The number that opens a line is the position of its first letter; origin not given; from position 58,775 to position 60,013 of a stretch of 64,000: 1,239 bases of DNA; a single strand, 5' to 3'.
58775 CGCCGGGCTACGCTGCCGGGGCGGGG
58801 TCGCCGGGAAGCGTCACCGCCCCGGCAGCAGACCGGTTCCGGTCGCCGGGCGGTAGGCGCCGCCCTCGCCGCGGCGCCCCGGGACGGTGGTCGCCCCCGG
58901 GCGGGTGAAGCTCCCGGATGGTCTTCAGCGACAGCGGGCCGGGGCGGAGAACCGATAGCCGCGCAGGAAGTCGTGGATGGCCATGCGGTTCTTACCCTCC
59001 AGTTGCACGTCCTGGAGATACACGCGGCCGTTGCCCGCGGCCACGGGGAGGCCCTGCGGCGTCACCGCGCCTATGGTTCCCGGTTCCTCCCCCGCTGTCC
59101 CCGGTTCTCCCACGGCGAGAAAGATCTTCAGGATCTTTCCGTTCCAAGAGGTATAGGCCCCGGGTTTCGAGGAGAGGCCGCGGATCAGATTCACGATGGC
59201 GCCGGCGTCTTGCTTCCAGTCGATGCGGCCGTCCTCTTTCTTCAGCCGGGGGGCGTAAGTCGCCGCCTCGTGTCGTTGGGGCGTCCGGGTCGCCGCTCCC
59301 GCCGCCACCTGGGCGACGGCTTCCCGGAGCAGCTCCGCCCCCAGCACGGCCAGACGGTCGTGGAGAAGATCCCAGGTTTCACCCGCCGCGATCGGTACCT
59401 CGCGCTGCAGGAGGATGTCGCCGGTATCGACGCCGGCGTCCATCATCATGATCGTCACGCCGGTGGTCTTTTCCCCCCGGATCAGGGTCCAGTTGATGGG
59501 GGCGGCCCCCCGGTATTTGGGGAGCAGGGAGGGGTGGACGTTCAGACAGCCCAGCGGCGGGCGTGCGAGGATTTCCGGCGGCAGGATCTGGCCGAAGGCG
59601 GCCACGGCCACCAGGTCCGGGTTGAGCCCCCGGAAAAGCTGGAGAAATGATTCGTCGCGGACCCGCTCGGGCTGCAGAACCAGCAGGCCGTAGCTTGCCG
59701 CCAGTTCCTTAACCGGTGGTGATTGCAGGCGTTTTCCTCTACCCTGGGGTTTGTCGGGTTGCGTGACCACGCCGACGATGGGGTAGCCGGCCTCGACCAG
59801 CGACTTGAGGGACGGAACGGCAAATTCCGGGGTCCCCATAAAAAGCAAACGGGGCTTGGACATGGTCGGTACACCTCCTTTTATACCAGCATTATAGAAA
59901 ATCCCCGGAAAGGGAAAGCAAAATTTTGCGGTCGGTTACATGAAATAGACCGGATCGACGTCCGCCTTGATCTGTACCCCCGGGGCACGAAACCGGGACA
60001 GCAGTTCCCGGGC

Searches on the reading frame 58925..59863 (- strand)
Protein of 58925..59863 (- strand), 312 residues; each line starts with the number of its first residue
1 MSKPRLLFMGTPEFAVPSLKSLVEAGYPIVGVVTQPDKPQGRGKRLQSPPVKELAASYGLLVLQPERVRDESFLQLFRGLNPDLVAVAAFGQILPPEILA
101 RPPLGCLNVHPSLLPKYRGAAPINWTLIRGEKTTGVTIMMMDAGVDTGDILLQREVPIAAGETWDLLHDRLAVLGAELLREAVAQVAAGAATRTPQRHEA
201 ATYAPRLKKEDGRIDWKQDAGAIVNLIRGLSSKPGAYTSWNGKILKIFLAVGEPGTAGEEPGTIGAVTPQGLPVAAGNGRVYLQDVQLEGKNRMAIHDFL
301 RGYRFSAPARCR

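Call 36: search_protein_families(library=pfam, proteins=[window:58925-59863:-], max_evalue=0.001)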
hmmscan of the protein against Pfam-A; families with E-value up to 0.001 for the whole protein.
window:58925-59863:- (312 aa): 2 families
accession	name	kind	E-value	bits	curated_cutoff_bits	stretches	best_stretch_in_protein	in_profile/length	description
PF00551.24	Formyl_trans_N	-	4.4e-47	160.6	26.1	1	7-183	4-181/181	Formyl transferase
PF02911.23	Formyl_trans_C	-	1.1e-26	93.3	21.1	1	206-304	1-100/100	Formyl transferase, C-terminal domain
